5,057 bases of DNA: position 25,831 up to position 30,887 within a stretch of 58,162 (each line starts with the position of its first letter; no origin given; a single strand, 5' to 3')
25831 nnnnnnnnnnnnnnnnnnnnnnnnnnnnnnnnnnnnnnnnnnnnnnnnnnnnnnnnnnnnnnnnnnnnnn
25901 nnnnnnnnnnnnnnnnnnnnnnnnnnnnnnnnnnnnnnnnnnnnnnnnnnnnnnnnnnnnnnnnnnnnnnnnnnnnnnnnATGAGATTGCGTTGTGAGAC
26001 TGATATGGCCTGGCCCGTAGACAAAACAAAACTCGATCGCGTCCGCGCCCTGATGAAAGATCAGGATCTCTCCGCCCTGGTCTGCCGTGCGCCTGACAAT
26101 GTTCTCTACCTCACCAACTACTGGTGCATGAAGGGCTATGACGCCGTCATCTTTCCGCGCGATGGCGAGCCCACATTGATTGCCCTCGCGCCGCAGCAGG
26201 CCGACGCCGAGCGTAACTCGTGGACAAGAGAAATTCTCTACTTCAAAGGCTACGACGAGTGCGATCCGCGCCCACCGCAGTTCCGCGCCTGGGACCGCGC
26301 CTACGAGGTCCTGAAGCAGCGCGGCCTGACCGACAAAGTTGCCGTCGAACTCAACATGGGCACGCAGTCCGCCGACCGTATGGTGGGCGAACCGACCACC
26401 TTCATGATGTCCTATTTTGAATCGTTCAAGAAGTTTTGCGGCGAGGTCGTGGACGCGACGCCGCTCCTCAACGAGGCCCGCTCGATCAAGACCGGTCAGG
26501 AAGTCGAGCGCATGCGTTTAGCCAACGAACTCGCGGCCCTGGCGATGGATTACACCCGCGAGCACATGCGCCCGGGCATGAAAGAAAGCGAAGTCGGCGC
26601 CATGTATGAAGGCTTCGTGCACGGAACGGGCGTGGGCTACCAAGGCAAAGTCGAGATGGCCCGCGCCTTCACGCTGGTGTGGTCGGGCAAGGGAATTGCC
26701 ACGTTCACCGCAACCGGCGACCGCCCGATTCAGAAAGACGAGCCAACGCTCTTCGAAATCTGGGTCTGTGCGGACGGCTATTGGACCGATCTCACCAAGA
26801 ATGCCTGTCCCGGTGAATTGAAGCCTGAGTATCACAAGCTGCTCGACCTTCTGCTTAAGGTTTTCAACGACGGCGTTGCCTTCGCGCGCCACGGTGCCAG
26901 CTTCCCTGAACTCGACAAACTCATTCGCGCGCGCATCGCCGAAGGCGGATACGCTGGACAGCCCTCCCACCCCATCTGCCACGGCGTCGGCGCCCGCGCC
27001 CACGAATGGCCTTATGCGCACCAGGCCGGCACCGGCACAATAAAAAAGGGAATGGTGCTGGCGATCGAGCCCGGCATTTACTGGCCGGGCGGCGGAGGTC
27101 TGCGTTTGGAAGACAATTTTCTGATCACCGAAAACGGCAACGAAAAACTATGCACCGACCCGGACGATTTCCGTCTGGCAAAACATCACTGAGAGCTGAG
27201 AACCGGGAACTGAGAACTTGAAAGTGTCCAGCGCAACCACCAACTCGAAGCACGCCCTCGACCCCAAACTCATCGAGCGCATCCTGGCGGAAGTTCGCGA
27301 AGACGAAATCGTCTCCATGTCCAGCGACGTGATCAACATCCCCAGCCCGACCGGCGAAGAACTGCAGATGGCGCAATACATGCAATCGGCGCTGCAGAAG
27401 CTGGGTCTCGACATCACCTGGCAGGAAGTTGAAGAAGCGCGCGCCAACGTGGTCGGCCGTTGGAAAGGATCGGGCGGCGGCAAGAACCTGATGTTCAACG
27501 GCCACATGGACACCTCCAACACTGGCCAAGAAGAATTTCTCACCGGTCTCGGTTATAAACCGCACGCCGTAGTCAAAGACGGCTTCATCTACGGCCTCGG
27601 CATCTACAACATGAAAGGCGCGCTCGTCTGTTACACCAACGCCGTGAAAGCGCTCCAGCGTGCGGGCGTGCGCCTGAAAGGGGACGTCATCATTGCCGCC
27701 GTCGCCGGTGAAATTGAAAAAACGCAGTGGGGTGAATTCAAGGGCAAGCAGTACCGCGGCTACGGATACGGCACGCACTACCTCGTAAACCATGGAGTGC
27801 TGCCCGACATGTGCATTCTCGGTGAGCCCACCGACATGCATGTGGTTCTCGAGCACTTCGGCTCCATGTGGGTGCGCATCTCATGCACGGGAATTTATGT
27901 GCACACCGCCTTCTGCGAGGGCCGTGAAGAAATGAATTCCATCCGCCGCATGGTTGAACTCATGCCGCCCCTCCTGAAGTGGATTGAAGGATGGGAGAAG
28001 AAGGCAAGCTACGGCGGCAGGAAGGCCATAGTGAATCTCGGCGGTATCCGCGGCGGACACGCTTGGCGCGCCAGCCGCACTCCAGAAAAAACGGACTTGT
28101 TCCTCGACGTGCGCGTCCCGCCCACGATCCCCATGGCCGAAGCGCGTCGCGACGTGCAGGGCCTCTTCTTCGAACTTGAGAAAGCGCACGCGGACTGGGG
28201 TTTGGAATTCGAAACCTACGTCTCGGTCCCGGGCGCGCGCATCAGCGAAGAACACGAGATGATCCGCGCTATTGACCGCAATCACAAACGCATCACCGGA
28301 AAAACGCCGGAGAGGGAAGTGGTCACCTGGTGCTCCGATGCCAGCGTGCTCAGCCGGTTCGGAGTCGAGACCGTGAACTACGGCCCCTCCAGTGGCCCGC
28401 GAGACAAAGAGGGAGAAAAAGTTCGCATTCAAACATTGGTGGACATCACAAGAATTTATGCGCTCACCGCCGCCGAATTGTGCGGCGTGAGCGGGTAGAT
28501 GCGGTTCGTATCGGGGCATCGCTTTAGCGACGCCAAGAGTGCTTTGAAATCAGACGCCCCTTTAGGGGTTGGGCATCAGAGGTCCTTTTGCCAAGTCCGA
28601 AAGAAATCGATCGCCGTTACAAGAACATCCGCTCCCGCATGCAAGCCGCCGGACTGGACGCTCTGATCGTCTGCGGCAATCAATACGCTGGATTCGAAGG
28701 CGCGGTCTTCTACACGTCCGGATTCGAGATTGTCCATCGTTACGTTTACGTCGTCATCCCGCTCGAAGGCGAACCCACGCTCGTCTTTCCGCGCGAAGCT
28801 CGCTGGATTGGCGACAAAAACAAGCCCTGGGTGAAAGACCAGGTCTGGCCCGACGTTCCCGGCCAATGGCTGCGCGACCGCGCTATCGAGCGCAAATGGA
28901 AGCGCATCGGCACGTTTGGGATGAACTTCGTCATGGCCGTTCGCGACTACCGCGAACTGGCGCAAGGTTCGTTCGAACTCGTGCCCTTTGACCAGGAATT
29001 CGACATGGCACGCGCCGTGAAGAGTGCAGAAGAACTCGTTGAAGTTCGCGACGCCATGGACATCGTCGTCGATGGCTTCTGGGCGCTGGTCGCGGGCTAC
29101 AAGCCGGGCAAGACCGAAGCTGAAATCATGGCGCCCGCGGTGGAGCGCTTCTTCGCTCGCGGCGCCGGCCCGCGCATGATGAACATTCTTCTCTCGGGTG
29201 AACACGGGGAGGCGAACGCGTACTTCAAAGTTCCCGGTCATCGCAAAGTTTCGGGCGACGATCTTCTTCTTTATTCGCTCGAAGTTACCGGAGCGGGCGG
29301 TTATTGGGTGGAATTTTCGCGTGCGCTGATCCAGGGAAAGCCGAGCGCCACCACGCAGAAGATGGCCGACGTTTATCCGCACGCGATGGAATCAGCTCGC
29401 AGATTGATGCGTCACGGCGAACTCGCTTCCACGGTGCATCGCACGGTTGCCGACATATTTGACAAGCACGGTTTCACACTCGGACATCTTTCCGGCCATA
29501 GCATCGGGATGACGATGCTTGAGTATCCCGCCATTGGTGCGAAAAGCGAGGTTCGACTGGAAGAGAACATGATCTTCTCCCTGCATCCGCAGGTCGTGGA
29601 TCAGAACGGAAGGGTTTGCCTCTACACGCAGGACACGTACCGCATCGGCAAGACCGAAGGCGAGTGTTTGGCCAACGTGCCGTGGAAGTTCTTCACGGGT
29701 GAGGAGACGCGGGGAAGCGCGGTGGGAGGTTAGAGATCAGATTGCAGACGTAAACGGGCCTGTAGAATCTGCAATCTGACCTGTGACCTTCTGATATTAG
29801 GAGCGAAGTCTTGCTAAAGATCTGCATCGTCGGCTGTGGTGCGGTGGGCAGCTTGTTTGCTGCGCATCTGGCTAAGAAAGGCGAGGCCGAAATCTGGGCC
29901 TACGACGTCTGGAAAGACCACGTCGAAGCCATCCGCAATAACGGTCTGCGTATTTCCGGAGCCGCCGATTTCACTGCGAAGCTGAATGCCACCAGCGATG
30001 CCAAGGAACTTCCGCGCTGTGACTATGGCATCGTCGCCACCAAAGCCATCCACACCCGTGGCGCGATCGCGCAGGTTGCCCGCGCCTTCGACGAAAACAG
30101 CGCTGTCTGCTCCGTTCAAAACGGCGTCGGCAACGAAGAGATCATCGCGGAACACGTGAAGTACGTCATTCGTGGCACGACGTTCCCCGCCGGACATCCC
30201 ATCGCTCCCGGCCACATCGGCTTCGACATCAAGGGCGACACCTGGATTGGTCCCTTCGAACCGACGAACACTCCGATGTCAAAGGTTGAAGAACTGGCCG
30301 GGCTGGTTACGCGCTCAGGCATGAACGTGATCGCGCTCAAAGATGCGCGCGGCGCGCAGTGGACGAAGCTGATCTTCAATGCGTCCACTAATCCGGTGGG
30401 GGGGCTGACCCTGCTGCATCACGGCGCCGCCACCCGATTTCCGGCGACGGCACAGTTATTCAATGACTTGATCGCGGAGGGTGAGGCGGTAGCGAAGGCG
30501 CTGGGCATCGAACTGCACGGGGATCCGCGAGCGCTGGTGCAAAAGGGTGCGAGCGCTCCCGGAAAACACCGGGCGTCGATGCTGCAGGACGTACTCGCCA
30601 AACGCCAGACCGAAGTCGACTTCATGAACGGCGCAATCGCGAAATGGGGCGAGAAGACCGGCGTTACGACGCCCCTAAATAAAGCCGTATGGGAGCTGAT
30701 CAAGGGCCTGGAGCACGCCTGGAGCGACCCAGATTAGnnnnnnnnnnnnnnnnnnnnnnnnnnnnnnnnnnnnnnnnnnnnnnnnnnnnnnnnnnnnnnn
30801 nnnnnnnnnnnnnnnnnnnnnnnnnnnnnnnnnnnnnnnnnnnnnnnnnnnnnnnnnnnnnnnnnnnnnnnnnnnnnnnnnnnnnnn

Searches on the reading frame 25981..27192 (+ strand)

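Call 16: search_protein_families(library=pfam, proteins=[window:25981-27192:+], max_evalue=0.001)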
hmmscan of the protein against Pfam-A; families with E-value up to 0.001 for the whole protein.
window:25981-27192:+ (403 aa): 2 families
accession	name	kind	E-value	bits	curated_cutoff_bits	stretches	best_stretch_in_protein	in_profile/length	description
PF00557.29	Peptidase_M24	-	1.9e-39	136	23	1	176-384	1-208/208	Metallopeptidase family M24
PF01321.24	Creatinase_N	-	1.8e-10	41.9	22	1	18-169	2-128/128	Creatinase/Prolidase N-terminal domain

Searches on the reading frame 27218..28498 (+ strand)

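Call 16: search_protein_families(library=pfam, proteins=[window:27218-28498:+], max_evalue=0.001)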
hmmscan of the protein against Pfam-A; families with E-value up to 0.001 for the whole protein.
window:27218-28498:+ (426 aa): 2 families
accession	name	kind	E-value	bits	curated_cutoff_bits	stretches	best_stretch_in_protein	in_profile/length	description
PF01546.33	Peptidase_M20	-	1.1e-17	65.1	24.6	1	92-418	1-204/206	Peptidase family M20/M25/M40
PF07687.19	M20_dimer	-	0.00012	22.5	21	1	212-315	2-97/107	Peptidase dimerisation domain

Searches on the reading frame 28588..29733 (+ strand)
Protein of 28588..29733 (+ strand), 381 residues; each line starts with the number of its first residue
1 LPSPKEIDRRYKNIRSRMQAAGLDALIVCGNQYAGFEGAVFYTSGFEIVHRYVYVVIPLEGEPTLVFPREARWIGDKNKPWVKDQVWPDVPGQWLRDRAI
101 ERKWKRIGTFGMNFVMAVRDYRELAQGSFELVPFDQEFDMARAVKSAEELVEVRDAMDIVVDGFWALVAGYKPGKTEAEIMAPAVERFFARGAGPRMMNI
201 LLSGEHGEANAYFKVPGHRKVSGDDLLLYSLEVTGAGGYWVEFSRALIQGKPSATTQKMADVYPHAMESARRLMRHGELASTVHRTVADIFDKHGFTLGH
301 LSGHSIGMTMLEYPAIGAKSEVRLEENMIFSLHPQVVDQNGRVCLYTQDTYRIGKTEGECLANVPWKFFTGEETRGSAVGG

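Call 16: search_protein_families(library=pfam, proteins=[window:28588-29733:+], max_evalue=0.001)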
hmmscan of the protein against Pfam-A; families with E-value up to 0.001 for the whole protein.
window:28588-29733:+ (381 aa): 2 families
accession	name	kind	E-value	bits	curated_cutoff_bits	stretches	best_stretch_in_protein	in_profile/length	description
PF00557.29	Peptidase_M24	-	1.2e-22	81.2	23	1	153-351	3-204/208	Metallopeptidase family M24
PF01321.24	Creatinase_N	-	7.4e-09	36.7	22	1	10-144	1-128/128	Creatinase/Prolidase N-terminal domain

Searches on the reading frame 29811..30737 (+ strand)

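Call 16: search_protein_families(library=pfam, proteins=[window:29811-30737:+], max_evalue=0.001)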
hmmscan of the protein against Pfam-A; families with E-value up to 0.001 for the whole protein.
window:29811-30737:+ (308 aa): 3 families
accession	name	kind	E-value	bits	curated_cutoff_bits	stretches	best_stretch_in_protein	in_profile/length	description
PF02558.23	ApbA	-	1e-33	116.5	22.2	1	4-150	1-149/150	Ketopantoate reductase PanE/ApbA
PF08546.17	ApbA_C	-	1.6e-31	109.7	22.7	1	179-301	2-125/125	Ketopantoate reductase PanE/ApbA C terminal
PF01210.29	NAD_Gly3P_dh_N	-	5e-06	27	23.1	1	3-109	1-109/158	NAD-dependent glycerol-3-phosphate dehydrogenase N-terminus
